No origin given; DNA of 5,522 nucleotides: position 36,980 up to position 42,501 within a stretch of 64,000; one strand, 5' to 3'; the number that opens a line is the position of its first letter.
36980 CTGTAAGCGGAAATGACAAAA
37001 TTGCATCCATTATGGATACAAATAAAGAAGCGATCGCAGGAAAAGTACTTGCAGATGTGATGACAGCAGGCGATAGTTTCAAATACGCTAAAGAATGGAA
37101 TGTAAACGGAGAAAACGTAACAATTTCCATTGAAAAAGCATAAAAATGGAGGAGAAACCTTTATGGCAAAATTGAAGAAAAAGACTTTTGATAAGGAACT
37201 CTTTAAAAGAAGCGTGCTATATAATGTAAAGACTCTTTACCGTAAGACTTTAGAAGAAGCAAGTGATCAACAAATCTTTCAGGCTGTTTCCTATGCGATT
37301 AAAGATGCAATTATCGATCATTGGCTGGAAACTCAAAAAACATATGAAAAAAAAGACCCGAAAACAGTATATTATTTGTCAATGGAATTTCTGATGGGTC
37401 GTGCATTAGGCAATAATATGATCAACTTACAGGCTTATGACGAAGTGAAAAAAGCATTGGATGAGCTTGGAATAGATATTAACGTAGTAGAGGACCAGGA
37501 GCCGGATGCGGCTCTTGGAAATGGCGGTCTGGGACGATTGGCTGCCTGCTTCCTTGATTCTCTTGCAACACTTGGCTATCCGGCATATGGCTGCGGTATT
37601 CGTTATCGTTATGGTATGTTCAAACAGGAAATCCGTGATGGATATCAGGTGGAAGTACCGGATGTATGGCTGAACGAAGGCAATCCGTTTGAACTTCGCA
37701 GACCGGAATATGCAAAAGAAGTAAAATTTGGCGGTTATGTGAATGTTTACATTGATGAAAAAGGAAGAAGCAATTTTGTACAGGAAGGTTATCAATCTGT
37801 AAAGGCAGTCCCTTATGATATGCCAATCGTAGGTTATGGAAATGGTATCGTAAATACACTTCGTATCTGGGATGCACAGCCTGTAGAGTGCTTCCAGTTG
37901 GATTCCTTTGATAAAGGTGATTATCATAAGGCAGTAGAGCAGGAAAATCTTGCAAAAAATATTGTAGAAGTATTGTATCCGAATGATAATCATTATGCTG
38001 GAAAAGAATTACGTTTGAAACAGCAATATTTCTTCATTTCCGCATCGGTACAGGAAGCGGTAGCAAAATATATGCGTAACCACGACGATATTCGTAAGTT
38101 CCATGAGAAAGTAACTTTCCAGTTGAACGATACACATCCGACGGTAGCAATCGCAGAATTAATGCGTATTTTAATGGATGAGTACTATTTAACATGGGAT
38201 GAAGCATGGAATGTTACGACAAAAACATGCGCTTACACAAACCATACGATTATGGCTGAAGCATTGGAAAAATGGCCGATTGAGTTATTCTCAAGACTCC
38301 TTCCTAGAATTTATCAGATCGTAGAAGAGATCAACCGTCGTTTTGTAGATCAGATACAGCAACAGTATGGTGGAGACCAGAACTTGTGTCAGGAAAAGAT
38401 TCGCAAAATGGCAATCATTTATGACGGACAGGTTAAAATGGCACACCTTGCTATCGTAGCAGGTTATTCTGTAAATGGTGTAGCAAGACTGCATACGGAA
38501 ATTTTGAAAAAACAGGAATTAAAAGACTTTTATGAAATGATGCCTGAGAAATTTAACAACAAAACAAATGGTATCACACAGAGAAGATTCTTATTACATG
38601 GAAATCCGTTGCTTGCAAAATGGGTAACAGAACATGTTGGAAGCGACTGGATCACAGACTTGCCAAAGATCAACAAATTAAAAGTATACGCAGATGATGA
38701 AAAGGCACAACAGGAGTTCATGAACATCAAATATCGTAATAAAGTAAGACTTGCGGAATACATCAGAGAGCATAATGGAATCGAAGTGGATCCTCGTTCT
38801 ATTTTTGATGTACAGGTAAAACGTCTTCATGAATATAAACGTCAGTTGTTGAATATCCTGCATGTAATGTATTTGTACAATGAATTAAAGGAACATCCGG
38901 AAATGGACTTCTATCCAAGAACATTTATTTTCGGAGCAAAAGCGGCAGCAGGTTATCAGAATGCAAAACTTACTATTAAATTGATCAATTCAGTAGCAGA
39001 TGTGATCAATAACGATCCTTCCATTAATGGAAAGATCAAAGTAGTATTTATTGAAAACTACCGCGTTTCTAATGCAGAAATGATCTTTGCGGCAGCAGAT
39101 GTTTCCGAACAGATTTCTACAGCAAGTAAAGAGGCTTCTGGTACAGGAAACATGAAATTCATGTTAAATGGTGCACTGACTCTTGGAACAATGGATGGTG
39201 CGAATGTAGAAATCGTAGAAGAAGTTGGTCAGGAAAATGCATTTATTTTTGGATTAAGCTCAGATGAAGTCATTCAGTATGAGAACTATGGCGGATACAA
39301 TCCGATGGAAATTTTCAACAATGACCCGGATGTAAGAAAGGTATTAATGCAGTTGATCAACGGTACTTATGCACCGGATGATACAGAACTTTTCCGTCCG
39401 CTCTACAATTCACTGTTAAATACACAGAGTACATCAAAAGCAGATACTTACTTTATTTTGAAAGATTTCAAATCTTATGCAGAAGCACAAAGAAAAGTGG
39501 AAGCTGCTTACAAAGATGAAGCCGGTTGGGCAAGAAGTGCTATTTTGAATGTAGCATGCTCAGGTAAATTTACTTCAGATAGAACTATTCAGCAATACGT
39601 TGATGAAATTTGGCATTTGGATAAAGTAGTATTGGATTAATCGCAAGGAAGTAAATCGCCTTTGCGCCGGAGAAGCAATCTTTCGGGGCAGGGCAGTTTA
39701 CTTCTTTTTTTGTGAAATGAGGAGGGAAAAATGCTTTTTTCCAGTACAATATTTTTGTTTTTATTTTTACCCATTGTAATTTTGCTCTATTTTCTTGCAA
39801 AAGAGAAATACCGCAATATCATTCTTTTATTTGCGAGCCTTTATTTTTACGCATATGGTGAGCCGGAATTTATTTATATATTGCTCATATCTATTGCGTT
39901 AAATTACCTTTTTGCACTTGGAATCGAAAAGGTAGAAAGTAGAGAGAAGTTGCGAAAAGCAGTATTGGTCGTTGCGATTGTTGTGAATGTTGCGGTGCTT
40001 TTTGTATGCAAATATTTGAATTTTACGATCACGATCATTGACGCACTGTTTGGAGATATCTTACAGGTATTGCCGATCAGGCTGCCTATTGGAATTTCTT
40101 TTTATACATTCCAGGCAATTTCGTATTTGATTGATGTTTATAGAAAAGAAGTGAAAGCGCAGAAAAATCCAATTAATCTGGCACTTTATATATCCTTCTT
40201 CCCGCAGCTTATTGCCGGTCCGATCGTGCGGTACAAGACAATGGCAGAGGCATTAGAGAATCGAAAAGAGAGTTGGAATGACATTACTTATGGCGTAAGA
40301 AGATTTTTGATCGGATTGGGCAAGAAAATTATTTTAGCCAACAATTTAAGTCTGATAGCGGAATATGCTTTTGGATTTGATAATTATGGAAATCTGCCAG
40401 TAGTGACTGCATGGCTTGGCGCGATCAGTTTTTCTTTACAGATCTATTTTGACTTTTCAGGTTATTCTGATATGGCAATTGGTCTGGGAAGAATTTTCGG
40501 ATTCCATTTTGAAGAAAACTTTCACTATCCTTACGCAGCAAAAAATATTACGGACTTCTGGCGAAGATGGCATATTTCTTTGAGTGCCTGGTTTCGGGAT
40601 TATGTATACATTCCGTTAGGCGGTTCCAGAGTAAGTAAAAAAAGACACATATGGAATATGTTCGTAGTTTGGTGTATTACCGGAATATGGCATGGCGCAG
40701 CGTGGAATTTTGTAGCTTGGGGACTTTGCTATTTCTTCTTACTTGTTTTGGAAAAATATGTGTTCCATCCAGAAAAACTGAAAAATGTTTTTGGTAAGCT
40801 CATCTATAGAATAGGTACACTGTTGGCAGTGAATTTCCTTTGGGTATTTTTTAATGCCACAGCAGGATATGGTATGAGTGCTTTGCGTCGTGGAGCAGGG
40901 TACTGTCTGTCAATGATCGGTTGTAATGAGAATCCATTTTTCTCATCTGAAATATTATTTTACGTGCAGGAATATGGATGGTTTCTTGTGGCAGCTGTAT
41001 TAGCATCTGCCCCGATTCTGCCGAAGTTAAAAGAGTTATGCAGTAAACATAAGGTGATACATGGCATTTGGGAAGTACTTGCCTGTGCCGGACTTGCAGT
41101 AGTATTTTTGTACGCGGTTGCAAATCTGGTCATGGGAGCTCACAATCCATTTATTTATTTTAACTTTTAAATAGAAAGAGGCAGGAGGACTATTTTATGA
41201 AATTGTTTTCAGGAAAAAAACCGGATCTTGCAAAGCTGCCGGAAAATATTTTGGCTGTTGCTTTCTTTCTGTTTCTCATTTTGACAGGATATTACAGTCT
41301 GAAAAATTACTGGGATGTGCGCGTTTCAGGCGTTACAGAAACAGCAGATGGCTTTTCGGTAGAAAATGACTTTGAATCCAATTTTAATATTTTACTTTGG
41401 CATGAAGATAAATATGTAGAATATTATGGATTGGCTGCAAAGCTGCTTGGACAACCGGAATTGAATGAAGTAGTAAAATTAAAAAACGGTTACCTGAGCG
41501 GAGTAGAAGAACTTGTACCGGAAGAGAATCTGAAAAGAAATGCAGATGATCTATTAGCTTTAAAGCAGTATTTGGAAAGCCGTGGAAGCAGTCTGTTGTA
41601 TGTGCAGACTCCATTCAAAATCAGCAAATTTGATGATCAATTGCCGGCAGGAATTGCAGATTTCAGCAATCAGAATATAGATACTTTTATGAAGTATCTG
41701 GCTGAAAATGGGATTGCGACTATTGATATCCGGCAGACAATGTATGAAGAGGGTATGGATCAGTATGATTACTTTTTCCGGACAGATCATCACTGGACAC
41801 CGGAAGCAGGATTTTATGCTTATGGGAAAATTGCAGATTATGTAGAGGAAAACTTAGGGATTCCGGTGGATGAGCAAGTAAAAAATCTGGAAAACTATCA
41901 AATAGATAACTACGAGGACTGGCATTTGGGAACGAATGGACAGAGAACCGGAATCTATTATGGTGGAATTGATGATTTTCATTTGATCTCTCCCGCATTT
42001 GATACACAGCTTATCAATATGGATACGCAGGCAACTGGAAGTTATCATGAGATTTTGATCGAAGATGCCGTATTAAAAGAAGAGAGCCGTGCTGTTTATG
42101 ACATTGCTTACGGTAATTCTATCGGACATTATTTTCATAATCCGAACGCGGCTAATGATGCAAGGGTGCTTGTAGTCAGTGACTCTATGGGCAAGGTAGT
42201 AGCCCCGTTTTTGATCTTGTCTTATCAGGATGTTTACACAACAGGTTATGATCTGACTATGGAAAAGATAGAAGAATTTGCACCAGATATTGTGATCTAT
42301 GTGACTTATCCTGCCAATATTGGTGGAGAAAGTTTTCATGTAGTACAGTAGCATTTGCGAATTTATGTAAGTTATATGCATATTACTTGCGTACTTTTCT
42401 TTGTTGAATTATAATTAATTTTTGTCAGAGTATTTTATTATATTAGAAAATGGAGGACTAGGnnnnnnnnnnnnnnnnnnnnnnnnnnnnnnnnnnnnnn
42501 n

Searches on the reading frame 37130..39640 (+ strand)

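Call 74: search_protein_families(library=pfam, proteins=[window:37130-39640:+], max_evalue=0.00001)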
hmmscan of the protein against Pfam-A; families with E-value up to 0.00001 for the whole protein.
window:37130-39640:+ (836 aa): 1 family
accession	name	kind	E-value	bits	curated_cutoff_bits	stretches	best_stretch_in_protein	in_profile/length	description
PF00343.26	Phosphorylase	-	0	1104.1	27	1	110-830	1-713/713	Carbohydrate phosphorylase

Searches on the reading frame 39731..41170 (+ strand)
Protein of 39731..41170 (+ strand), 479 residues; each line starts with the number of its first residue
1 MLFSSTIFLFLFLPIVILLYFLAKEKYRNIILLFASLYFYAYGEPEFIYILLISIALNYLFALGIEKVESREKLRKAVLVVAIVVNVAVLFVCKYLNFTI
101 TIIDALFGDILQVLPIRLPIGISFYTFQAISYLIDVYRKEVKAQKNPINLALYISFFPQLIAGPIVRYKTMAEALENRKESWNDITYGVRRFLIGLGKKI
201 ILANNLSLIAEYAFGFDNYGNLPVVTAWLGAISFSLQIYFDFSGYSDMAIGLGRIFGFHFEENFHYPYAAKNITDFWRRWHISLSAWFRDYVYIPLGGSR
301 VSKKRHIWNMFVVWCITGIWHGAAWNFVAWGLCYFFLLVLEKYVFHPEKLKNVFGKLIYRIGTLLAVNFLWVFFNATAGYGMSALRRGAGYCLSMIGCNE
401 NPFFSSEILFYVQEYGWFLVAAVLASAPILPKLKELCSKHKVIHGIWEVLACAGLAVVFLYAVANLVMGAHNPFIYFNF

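Call 74: search_protein_families(library=pfam, proteins=[window:39731-41170:+], max_evalue=0.00001)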
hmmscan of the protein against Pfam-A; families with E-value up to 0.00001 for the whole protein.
window:39731-41170:+ (479 aa): 1 family
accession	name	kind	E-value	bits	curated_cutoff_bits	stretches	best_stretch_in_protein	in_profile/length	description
PF03062.24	MBOAT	-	2.2e-33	116.4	27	1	146-350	80-303/337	MBOAT, membrane-bound O-acyltransferase family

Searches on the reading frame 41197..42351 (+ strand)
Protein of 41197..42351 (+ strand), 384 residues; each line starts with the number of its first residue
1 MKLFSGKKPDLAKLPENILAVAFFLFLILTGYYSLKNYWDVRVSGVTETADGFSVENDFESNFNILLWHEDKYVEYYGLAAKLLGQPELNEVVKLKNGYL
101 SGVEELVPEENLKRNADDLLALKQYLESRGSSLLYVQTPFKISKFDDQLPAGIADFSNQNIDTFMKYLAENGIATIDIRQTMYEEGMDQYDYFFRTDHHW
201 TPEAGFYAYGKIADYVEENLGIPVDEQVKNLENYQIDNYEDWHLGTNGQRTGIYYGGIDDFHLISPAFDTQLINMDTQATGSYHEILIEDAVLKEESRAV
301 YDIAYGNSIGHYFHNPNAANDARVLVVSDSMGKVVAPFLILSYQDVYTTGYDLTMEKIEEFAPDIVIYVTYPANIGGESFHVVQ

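Call 12: search_protein_families(library=pfam, proteins=[window:41197-42351:+])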
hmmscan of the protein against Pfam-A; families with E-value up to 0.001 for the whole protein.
window:41197-42351:+ (384 aa): 2 families
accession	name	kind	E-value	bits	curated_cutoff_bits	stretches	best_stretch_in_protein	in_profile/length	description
PF16822.11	ALGX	-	8.7e-17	62.1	26.5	1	109-219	22-133/268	SGNH hydrolase-like domain, acetyltransferase AlgX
PF14286.12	DHHW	-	4.6e-10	39.7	25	1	148-348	192-384/385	DHHW protein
